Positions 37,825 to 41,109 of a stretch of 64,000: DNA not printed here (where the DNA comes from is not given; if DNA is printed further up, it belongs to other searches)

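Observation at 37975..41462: Cys-free 995-aa Gly/Asn/Asp/Ser repeat protein without a signal peptide, paired with a small YbjN / type-III-chaperone-like protein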

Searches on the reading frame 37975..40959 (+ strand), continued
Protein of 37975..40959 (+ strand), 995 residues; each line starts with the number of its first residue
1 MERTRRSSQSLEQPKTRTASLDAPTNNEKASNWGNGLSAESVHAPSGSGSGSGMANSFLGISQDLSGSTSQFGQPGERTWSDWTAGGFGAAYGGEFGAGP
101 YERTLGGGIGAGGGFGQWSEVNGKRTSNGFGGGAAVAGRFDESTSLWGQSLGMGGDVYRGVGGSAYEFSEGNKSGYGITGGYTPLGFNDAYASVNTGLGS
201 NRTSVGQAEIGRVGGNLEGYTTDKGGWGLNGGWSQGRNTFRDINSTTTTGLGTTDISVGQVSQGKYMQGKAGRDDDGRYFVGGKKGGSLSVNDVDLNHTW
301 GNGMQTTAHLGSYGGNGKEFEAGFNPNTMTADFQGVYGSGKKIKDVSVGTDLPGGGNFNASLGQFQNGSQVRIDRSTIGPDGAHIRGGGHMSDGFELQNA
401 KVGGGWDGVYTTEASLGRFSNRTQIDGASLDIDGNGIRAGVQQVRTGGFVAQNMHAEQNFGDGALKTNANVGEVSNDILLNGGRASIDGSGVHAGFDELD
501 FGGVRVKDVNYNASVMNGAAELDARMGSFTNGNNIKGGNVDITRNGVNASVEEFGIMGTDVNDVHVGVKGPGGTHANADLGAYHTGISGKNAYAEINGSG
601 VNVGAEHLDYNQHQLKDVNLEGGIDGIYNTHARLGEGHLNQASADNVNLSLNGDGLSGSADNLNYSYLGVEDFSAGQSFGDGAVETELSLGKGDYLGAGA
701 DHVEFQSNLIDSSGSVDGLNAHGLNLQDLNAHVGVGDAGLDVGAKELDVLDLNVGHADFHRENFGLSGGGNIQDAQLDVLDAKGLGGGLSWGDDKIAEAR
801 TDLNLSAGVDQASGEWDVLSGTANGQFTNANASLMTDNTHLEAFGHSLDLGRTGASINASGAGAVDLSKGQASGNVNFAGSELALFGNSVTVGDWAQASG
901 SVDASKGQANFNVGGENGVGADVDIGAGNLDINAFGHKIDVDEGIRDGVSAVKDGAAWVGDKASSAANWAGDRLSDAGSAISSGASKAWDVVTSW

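Call 52: fold_search(model_id=the predicted structure, library=pdb)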
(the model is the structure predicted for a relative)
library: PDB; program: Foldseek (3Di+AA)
matches with E <= 10: 488; with E <= 0.001: 4
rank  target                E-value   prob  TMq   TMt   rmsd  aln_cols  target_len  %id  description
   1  9ea7                  3.8e-08  0.89  0.08  0.02  54.9      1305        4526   10  The Structure of ApoB100 from Human Low-Density Lipoprotein (released 2024-12-18)
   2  9e9r                  1.7e-05  0.44  0.08  0.03  54.3      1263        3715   10  The Structure of ApoB100 from Human Low-Density Lipoprotein (released 2024-12-18)
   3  9bde_A                2.8e-04  0.44  0.11  0.10  38.7      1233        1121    8  Middle Region of Apolipoprotein B 100 bound to Low Density Lipoprotein Receptor (released 2024-12-25)
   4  6l7i_F                8.5e-04  0.08  0.06  0.05  42.7      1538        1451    6  Signal substraction of TcdB1-TccC2 and part of TcdA1 (released 2021-03-31)
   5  9cap_A                3.4e-03  0.57  0.12  0.09  19.9       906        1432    7  Structure of the LPD-3 complex (released 2025-04-23)
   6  9coo_A                7.6e-03  0.38  0.09  0.16  22.1       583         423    7  Nanobody 4 bound to Apolipoprotein B 100 (released 2024-12-25)
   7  9enr_A                8.3e-03  0.15  0.08  0.06  32.8       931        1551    7  Vitellogenin from the honey bee hemolymph (released 2025-03-26)
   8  4zgv_A                8.3e-03  0.11  0.07  0.08  39.2       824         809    7  The Crystal Structure of the Ferredoxin Receptor FusA from Pectobacterium atrosepticum SCRI1043 (released 2016-08-31)
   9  6slj_A                1.4e-02  0.10  0.07  0.08  37.3       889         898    8  Structure of the RagAB peptide transporter (released 2020-05-20)
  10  9clm_A                1.8e-02  0.33  0.12  0.13  27.6       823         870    8  Transferrin Binding Protein A in complex with transferrin binding protein B and two molecules of transferrin (released 2026-03-04)
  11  9bdt_A                2.0e-02  0.06  0.07  0.03  52.8      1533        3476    6  Apolipoprotein B 100 bound to LDL receptor and legobody (released 2024-12-25)
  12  9a39_MODEL_1_A        2.4e-02  0.08  0.07  0.08  31.9       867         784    8  Model of E. coli LptD by in-cell photo-crosslinking MS and deep learning (released 2023-02-24)
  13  8qp5_P                2.5e-02  0.28  0.08  0.18  26.3       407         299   13  Release Complex: BAM bound EspP (SurA released) (released 2024-09-25)
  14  5fq6_B                2.9e-02  0.09  0.09  0.09  37.0       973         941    7  Crystal structure of the SusCD complex BT2261-2264 from Bacteroides thetaiotaomicron (released 2016-12-21)
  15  2guf                  3.4e-02  0.35  0.10  0.16  26.2       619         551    8  In meso crystal structure of the cobalamin transporter, BtuB (released 2006-12-05)
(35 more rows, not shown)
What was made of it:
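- Closest known: Amphipathic beta belts and grooves: ApoB100 beta belt. Same: These are the best Foldseek PDB matches by E-value (call 52).
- Closest known: Large outer-membrane beta barrels with lipoprotein partners. Same: Weak Foldseek matches (call 52).
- The best Foldseek matches are lipid-binding beta belts and grooves: ApoB100 (E 3.8e-8, probability 0.89), LPD-3 and vitellogenin (call 52). The long-strand beta sheet gives weak local matches to outer-membrane barrels (call 52).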

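Call 61: search_protein_families(library=pfam, proteins=[L002:15096-16271:-, L002:8132-9847:+], max_evalue=10)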
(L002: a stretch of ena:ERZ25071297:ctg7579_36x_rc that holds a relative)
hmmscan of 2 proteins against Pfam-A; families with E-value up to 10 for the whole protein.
L002:15096-16271:- (392 aa): 1 family
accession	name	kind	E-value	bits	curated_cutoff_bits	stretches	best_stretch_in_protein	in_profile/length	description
PF19892.4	DUF6365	-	5.9e-38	131.3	32.5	1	26-389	5-400/404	Family of unknown function (DUF6365)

L002:8132-9847:+ (572 aa): 2 families
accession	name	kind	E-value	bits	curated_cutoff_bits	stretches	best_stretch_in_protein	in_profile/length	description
PF01636.29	APH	-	3.3e-08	34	23.2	1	45-271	19-233/239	Phosphotransferase enzyme family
PF23866.1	DUF7224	-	0.069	13.6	27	0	4-43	17-56/143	Domain of unknown function (DUF7224)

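Call 62: search_protein_representatives(alignment_id=A1)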
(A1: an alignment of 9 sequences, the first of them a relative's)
Query: 9 sequences, 991 profile positions. Proteins with E-value up to 0.001 (for the whole library): 76; up to 1e-10: 64; up to 1e-30: 41. The best 76 are listed.
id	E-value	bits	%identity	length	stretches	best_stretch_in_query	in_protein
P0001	0.0e+00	1459.8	-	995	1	6-991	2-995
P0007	0.0e+00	1428.3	-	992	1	1-991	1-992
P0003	0.0e+00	1393.6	-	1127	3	403-982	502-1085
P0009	5.7e-285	965.1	-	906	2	331-991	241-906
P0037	2.9e-263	893.2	-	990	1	31-979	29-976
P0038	1.8e-223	761.5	-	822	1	189-987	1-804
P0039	4.8e-203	693.9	-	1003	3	633-991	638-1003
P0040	4.6e-176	604.6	-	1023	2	426-980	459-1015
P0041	2.5e-165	569.0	-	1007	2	425-962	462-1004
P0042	2.0e-164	566.0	-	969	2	607-991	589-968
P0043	3.6e-159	548.6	-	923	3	401-989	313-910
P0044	4.7e-159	548.3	-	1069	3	423-907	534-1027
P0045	1.3e-152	526.9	-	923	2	330-990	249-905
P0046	2.1e-152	526.3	-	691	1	315-983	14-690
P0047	5.5e-148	511.6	-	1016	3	426-935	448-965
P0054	1.1e-118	414.6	-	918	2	418-985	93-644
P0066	2.5e-42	161.9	-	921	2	728-990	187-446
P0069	7.0e-39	150.5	-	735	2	812-990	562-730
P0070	5.6e-35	137.6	-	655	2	794-926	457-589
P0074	5.2e-30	121.1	-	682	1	855-964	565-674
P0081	3.5e-27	111.7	-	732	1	853-962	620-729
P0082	8.7e-26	107.1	-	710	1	866-991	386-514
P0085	1.0e-20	90.4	-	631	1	866-988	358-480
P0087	5.4e-20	87.9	-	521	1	849-979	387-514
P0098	2.1e-09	52.9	-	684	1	909-968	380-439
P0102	3.2e-08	49.0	-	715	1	910-984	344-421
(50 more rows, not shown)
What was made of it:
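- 40519..40809 (+): Conserved C-terminal ~100-aa beta module ('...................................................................'). It is the most conserved part of the family. It also occurs on signal-less lipase-like proteins. Representative-library hits restricted to profile positions ~850-990 (call 62).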

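Call 63: search_protein_families(library=pfam, proteins=[P0066, P0069, P0070, P0074, P0081, P0082, P0085, P0087, P0098, P0102], max_evalue=0.001)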
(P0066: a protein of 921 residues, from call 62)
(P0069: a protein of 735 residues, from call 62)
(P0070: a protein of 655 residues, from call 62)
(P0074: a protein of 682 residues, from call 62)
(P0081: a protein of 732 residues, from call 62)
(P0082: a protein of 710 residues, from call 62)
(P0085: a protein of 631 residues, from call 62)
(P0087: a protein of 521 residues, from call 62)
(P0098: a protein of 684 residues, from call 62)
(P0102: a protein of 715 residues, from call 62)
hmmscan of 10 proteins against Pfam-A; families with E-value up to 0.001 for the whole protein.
P0066 (921 aa): 0 families

P0069 (735 aa): 0 families

P0070 (655 aa): 1 family
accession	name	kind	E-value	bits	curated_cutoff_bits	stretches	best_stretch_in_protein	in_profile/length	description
PF01514.23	YscJ_FliF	-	0.00055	20.3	24.4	0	127-179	19-71/179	Secretory protein of YscJ/FliF family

P0074 (682 aa): 0 families

P0081 (732 aa): 0 families

P0082 (710 aa): 0 families

P0085 (631 aa): 2 families
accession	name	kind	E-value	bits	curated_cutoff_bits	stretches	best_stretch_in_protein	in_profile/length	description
PF06911.18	Senescence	-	0.00014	22.2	24.6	1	441-582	43-177/184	Senescence domain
PF09856.14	ScfRs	-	0.00082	19.7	24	0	550-615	17-83/157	Short-chain fatty acyl coenzyme A regulator, C-terminal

P0087 (521 aa): 0 families

P0098 (684 aa): 0 families

P0102 (715 aa): 0 families
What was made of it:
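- P0085 gives a weak hit to the Senescence domain (E 1.4e-4, below the cut-off; known to me as a lipid-droplet-binding domain) (call 63).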

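Call 65: find_encoding_contigs(protein=P0074, flank=8000, max_places=3)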
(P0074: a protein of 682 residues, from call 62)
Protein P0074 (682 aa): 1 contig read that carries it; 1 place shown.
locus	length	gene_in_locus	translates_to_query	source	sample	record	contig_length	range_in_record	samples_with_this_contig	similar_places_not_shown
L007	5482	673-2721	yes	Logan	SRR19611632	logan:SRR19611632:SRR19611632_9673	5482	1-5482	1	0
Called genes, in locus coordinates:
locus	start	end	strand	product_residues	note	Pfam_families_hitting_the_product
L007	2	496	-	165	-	?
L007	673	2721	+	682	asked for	-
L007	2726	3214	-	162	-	PF01575:MaoC_dehydratas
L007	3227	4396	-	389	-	-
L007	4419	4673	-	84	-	-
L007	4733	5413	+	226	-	-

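Call 66: find_related_loci(query=A1, collection=genome_contigs, flank=10000)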
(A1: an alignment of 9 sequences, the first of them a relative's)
Query A1 (995 aa) in genome_contigs; peptide patterns used: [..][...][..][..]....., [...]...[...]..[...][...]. (x = any residue, [..] = any of these).
120 stretches matched a pattern; 12 encode a relative of the query (tblastn E <= 1e-3); 12 distinct loci.
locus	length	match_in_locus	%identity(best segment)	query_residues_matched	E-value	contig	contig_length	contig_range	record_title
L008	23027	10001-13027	71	1-995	0e+0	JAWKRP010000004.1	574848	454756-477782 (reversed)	MAG: Myxococcota bacterium isolate ABC1.164 ABC1.164.fa-4, whole genome shotgun sequence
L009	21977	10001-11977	48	359-995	2e-164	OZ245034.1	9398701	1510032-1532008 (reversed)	MAG: Myxococcota bacterium isolate df3dd314-b992-411f-bde6-f70e75f61a8f genome assembly, chromosome: 1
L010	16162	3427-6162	38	125-995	2e-161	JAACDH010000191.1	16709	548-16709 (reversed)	MAG: Rhodobacterales bacterium isolate HS5BWF_bin.2 HS5bwf_k87_619372_1_16709, whole genome shotgun sequence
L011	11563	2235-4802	31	161-947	6e-92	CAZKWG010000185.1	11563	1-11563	MAG TPA_asm: uncultured Enterobacterales bacterium isolate SRP287051_co1_191 genome assembly, contig: NODE_7322_length_1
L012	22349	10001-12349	32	147-958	1e-86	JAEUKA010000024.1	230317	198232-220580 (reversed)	MAG: Myxococcales bacterium isolate new MAG-83 k141_4296808, whole genome shotgun sequence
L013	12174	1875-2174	52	850-947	3e-24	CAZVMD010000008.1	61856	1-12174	MAG TPA_asm: uncultured Myxococcales bacterium isolate SRP189682_co2_147 genome assembly, contig: NODE_375_length_61856_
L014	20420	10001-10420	45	813-945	2e-23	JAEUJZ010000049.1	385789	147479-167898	MAG: Myxococcales bacterium isolate new MAG-82 k141_644754, whole genome shotgun sequence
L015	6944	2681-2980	52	850-947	2e-23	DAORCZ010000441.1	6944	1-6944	MAG TPA_asm: Pseudomonadota bacterium isolate AMR_MDS_0893 NODE_7762_length_6944_cov_5.023951, whole genome shotgun sequ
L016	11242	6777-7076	52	850-947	2e-23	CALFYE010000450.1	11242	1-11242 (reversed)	MAG TPA_asm: uncultured Myxococcales bacterium isolate SRR6231182_bin.43_CONCOCT_v1.1_MAG genome assembly, contig: ERZ65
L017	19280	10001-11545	36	470-995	9e-84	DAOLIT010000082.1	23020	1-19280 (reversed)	MAG TPA_asm: Pseudomonadota bacterium isolate AMR_MDS_0291 NODE_308_length_23020_cov_14.149096, whole genome shotgun seq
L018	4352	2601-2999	46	817-945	9e-23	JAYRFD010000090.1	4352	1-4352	MAG: Polyangia bacterium isolate SH_SHASGE3bin.23 k141_113082, whole genome shotgun sequence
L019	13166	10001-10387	38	858-986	6e-17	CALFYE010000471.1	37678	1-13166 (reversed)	MAG TPA_asm: uncultured Myxococcales bacterium isolate SRR6231182_bin.43_CONCOCT_v1.1_MAG genome assembly, contig: ERZ65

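Call 68: search_protein_families(library=padloc, proteins=[window:37975-40959:+], max_evalue=0.01)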
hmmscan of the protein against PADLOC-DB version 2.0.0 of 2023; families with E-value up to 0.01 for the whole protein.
window:37975-40959:+ (995 aa): 0 families

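Call 71: fold_search(model_id=the predicted structure, library=viral)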
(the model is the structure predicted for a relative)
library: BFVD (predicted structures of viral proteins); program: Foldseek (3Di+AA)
matches with E <= 10: 123; with E <= 0.001: 3
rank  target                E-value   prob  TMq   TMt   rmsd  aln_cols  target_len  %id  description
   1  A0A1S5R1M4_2          5.5e-11  1.00  0.09  0.09  42.5      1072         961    9  Putative tail fiber protein [Pseudomonas phage phiPMW]
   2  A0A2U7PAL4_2          4.4e-05  0.99  0.14  0.14  27.8       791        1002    9  (no name in the UniProt tables at hand)
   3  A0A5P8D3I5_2          9.4e-04  0.97  0.13  0.14  27.5       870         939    8  (no name in the UniProt tables at hand)
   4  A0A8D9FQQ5            4.6e-03  0.10  0.06  0.07  39.1       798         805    7  TonB-dependent receptor SusC [uncultured marine phage]
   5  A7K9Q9                4.5e-02  0.02  0.04  0.03  42.6      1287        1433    6  Uncharacterized protein Z649L [Chlorovirus heliozoae]
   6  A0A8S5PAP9            7.8e-02  0.33  0.05  0.08  24.8       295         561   10  Neck appendage protein [Siphoviridae sp. ctpoI7]
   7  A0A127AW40            1.0e-01  0.05  0.03  0.07  29.6       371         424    7  Baseplate hub + tail lysozyme [Bacillus phage SP-15]
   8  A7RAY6                1.1e-01  0.02  0.05  0.05  34.5       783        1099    6  (no name in the UniProt tables at hand)
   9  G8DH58                1.3e-01  0.23  0.11  0.10  21.6       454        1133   10  (no name in the UniProt tables at hand)
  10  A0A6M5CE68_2          2.0e-01  0.02  0.04  0.05  41.8       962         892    8  (no name in the UniProt tables at hand)
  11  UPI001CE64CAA         2.3e-01  0.15  0.09  0.10  18.9       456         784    9  (no name look-up for this kind of identifier)
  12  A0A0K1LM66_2          3.5e-01  0.44  0.05  0.06  15.1       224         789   10  Tail fiber protein [Caulobacter phage Seuss]
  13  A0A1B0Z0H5            3.5e-01  0.04  0.05  0.12  36.3       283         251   12  (no name in the UniProt tables at hand)
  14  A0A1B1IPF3            4.4e-01  0.05  0.04  0.04  29.9       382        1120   11  (no name in the UniProt tables at hand)
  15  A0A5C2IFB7            4.6e-01  0.01  0.04  0.05  35.7       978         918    6  (no name in the UniProt tables at hand)
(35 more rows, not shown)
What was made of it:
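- The best match among predicted viral structures is a putative tail fibre of Pseudomonas phage phiPMW (E 5.5e-11, probability 1.00) (call 71). The TM-score to the phage protein is 0.09 (call 71).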

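Call 82: search_protein_families(library=phrogs, proteins=[window:37975-40959:+], max_evalue=0.01)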
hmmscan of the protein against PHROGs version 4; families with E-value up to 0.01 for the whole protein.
window:37975-40959:+ (995 aa): 0 families

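Call 88: search_protein_families(library=pfam, proteins=[L011:5323-6183:-, L011:6180-9164:-, L011:359-1774:-, L010:1478-2809:+, L010:9032-13981:+, L012:13359-14714:-, L012:12886-13356:-, L012:3038-5347:+, L003:13054-13926:+], max_evalue=0.001)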
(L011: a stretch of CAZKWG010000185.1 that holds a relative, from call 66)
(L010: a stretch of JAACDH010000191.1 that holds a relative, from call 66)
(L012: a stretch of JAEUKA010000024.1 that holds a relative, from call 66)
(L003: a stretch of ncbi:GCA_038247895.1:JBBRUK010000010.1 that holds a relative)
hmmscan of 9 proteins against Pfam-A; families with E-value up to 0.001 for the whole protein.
L011:5323-6183:- (287 aa): 0 families

L011:6180-9164:- (995 aa): 1 family
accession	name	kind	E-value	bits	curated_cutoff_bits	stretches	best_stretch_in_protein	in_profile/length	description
PF02012.26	BNR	-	9.7e-06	25.3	27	0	418-427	1-10/12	BNR/Asp-box repeat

L011:359-1774:- (472 aa): 0 families

L010:1478-2809:+ (444 aa): 0 families

L010:9032-13981:+ (1650 aa): 9 families
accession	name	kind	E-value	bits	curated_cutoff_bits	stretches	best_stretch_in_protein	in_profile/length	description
PF17962.7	bMG6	-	2e-22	79.9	23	1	910-1027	1-112/112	Bacterial macroglobulin domain 6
PF07703.20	A2M_BRD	-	4.5e-18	66.4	22.7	1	1045-1187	1-140/140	Alpha-2-macroglobulin bait region domain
PF11974.14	bMG3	-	1.9e-16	60.3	34.9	1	578-672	1-101/103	Bacterial alpha-2-macroglobulin MG3 domain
PF01835.25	MG2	-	2e-16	60.6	32.8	1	679-764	1-89/96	MG2 domain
PF17972.7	bMG5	-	6e-12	46.5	26.5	1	778-902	2-125/127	Bacterial Alpha-2-macroglobulin MG5 domain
PF21142.3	A2M_bMG2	-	8.1e-08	32.7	25.5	1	398-493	2-100/119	Bacterial alpha-2 macroglobulin MG2 domain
PF13205.12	Big_5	-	1.1e-07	33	23.6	1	105-193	15-104/105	Bacterial Ig-like domain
PF07678.20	TED_complement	-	1.1e-07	31.7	22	1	1448-1539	16-110/312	A-macroglobulin TED domain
PF00207.28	A2M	-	1.3e-06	28.6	21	1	1265-1338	16-91/92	Alpha-2-macroglobulin family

L012:13359-14714:- (452 aa): 0 families

L012:12886-13356:- (157 aa): 0 families

L012:3038-5347:+ (770 aa): 2 families
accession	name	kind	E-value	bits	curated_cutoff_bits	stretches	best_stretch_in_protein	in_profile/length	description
PF00384.28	Molybdopterin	-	4.1e-22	79.1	24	1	127-574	1-352/353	Molybdopterin oxidoreductase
PF01568.27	Molydop_binding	-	2.5e-06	27.9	26.8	1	654-758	1-107/110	Molydopterin dinucleotide binding domain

L003:13054-13926:+ (291 aa): 0 families
